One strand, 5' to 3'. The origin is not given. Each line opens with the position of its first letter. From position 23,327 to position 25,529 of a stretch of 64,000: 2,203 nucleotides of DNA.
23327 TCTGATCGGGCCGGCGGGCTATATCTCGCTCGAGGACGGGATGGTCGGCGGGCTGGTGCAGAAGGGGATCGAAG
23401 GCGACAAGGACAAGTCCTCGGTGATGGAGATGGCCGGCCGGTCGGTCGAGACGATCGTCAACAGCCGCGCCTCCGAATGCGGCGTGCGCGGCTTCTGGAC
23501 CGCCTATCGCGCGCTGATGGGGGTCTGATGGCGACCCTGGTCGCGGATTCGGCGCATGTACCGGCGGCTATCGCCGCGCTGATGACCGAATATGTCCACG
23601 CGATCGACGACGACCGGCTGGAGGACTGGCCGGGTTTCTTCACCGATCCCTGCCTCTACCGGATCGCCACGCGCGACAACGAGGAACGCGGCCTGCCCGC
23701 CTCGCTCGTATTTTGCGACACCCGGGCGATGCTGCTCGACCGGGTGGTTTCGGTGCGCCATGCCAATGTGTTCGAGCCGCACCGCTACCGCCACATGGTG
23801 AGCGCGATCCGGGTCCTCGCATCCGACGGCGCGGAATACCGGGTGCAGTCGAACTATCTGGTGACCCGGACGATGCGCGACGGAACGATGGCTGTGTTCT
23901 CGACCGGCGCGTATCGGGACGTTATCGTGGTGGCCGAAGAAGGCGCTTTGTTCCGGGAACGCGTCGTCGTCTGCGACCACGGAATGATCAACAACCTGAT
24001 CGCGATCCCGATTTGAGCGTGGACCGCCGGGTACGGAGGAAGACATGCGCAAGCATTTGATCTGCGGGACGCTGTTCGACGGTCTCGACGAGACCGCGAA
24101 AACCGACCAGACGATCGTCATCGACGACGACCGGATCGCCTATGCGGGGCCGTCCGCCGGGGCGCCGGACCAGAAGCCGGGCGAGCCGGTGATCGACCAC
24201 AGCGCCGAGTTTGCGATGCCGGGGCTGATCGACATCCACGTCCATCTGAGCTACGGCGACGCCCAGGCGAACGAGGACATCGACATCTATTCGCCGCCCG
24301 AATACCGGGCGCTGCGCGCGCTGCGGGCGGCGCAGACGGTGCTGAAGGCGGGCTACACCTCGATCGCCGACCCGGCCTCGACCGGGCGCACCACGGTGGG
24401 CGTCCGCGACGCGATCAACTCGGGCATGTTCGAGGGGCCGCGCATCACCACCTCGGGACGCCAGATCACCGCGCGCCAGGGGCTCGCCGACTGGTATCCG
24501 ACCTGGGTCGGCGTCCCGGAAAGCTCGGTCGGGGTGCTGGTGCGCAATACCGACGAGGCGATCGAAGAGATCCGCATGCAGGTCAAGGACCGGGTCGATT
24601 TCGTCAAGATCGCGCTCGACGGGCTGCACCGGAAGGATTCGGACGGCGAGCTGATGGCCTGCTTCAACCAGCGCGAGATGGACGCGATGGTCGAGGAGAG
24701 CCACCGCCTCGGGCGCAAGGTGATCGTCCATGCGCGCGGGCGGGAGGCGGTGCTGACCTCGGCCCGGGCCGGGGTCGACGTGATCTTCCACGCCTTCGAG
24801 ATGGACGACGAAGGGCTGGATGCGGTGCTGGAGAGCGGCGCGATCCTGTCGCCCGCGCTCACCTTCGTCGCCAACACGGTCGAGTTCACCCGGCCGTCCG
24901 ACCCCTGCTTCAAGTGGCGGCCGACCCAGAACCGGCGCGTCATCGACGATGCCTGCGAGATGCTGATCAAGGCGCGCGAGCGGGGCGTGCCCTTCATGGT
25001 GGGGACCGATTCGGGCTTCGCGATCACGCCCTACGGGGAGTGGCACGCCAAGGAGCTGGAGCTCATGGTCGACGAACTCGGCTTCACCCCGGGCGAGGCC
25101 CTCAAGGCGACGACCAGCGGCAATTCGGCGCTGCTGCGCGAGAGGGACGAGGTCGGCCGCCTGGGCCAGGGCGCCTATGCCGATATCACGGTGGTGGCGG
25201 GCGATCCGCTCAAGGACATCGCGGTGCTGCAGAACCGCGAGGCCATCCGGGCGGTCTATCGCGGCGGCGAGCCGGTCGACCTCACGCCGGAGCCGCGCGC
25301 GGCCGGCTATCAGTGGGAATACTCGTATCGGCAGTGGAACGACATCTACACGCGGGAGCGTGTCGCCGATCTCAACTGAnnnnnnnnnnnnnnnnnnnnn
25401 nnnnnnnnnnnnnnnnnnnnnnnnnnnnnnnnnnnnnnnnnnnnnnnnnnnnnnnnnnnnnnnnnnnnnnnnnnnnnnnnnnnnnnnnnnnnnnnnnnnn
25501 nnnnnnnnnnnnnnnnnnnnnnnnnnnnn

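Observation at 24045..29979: Co-directional amidohydrolase, lone XDH-family molybdopterin subunit and reductive-dehalogenase-like corrinoid/Fe-S protein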

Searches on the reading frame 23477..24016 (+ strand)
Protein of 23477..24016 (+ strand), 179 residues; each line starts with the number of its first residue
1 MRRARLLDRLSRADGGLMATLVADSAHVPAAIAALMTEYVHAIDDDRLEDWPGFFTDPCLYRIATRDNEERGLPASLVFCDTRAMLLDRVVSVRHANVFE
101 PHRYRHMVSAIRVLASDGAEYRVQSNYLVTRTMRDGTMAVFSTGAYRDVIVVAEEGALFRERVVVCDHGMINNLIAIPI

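Call 9: search_protein_families(library=pfam, proteins=[window:23477-24016:+], max_evalue=0.01)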
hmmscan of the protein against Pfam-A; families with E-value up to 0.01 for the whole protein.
window:23477-24016:+ (179 aa): 2 families
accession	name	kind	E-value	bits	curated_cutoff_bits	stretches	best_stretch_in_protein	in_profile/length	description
PF00866.24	Ring_hydroxyl_B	-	4.3e-14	53.2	27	1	41-172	4-143/144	Ring hydroxylating beta subunit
PF13577.12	SnoaL_4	-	2e-08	34.7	24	1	30-156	7-119/126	SnoaL-like domain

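Call 11: search_protein_families(library=ncbifam, proteins=[window:23477-24016:+], max_evalue=0.01)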
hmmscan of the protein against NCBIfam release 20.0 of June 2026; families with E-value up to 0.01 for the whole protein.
window:23477-24016:+ (179 aa): 4 families
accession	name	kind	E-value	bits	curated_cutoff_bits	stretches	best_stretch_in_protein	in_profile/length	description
NF041685.1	ant_diox_AndAd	equivalog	1.2e-50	171.1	230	1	31-179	7-155/155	anthranilate 1,2-dioxygenase small subunit AndAd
NF042947.1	3PPDioc_HcaF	equivalog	1.2e-08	35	230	1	35-164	15-156/172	3-phenylpropionate/cinnamic acid dioxygenase subunit beta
NF007479.0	PRK10069.1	subfamily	9.5e-08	32.3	145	1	24-171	16-176/185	3-phenylpropionate/cinnamic acid dioxygenase subunit beta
TIGR03232.1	benzo_1_2_benB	equivalog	1.2e-05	25.3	225.55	1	40-177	9-152/155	benzoate 1,2-dioxygenase small subunit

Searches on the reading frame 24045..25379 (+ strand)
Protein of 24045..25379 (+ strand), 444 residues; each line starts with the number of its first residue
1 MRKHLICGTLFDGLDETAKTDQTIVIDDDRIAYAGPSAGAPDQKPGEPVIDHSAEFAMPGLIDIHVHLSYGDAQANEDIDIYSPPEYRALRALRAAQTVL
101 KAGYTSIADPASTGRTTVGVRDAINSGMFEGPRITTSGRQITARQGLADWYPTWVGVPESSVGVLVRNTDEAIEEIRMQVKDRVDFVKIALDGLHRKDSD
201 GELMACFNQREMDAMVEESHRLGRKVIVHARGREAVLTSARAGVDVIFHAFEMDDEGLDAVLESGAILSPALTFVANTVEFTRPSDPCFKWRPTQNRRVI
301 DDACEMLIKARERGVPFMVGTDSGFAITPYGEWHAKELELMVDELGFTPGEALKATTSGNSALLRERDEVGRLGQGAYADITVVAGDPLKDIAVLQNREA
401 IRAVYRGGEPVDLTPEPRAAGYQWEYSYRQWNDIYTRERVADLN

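Call 9: search_protein_families(library=pfam, proteins=[window:24045-25379:+], max_evalue=0.01)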
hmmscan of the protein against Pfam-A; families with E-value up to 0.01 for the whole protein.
window:24045-25379:+ (444 aa): 2 families
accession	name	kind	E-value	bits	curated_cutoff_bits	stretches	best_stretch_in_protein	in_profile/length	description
PF01979.26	Amidohydro_1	-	4.2e-31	108.9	25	1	56-411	1-345/345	Amidohydrolase family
PF07969.17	Amidohydro_3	-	3e-10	40.6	29.7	1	310-411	362-471/472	Amidohydrolase family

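Call 11: search_protein_families(library=ncbifam, proteins=[window:24045-25379:+], max_evalue=0.01)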
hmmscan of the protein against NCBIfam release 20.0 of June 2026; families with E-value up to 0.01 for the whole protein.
window:24045-25379:+ (444 aa): 30 families (the best 25 are shown)
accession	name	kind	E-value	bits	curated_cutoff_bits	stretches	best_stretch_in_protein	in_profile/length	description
NF051886.1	XaaProDiPepCaul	equivalog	3.8e-63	213.9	500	1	19-409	16-395/398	Xaa-Pro dipeptidase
TIGR01224.1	hutI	equivalog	6.4e-12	45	298.15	1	21-77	3-58/377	imidazolonepropionase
NF009060.0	PRK12394.1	equivalog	2.9e-08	32.9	442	1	8-85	10-82/381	metallo-dependent hydrolase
NF006689.0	PRK09237.1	equivalog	4.2e-08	32.2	371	1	20-118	21-100/383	amidohydrolase/deacetylase family metallohydrolase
NF006055.0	PRK08203.1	equivalog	4.3e-08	32.1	532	1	17-68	22-71/455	8-oxoguanine deaminase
NF006679.0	PRK09228.1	subfamily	1.2e-07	30.9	351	1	18-69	28-80/433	guanine deaminase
TIGR02967.1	guan_deamin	equivalog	1e-06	28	375.4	1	20-70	5-56/401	guanine deaminase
NF006056.0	PRK08204.1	subfamily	2.2e-06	26.7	391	1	22-68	25-67/449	hypothetical protein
TIGR00857.1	pyrC_multi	subfamily_domain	5.4e-06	25.6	279.05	1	19-79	3-59/412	dihydroorotase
NF004801.0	PRK06151.1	subfamily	9.3e-06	24.7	416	0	355-404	374-418/491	chlorohydrolase family protein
NF004636.0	PRK05985.1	subfamily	1.5e-05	24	408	1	13-68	9-61/398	amidohydrolase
NF006836.0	PRK09357.1-1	equivalog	1.6e-05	23.8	538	1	17-80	12-73/432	dihydroorotase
NF006837.0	PRK09357.1-2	equivalog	0.00011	20.9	575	1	20-80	17-75/428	dihydroorotase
NF005557.0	PRK07228.1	equivalog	0.00017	20.4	522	0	20-69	20-66/445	5'-deoxyadenosine deaminase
TIGR03121.1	one_C_dehyd_A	equivalog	0.00026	19.3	392.75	0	7-103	6-94/556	formylmethanofuran dehydrogenase subunit A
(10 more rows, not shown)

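Call 67: search_solved_structures(query=window:24045-25379:+, max_evalue=1e-10)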
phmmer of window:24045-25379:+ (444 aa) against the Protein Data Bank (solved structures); distinct sequences matched with E-value up to 1e-10: 20.
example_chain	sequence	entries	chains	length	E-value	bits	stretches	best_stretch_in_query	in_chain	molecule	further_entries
2qs8_A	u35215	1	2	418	3.9e-42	147.7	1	7-401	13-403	Xaa-Pro Dipeptidase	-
9kov_A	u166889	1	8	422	4.3e-41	144.3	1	7-396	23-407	trum-mut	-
8ihq_A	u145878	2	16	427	1.8e-39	138.9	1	6-396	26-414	Amidohydrolase family protein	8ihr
9l36_A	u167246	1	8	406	1.9e-39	138.8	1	6-396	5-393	Amidohydrolase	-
8ihs_A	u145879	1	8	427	6.9e-39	137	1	6-396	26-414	Amidohydrolase family protein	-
8j85_A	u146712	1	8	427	8e-39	136.8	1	6-396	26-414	Amidohydrolase family protein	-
3mtw_A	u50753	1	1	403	8.8e-39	136.7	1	22-398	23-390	L-Arginine carboxypeptidase Cc2672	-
9l2t_G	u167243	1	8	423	7.2e-36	127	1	6-396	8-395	Amide hydrolase LlADH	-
9l6p_A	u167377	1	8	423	3.8e-35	124.7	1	6-396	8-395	LlADH-WT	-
9l2o_B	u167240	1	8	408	5e-34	121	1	5-399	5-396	Imidazolonepropionase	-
8yag_A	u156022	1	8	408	8.3e-33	117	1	5-399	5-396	Imidazolonepropionase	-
8yak_A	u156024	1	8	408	3.4e-32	114.9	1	5-399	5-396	Imidazolonepropionase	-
3be7_A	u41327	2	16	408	3.6e-32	114.9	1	56-397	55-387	Zn-dependent arginine carboxypeptidase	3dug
4c5y_A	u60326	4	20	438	6.5e-30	107.4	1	7-409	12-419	OCHRATOXINASE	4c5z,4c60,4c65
2p9b_A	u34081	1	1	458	5.8e-28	101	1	20-411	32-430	Possible prolidase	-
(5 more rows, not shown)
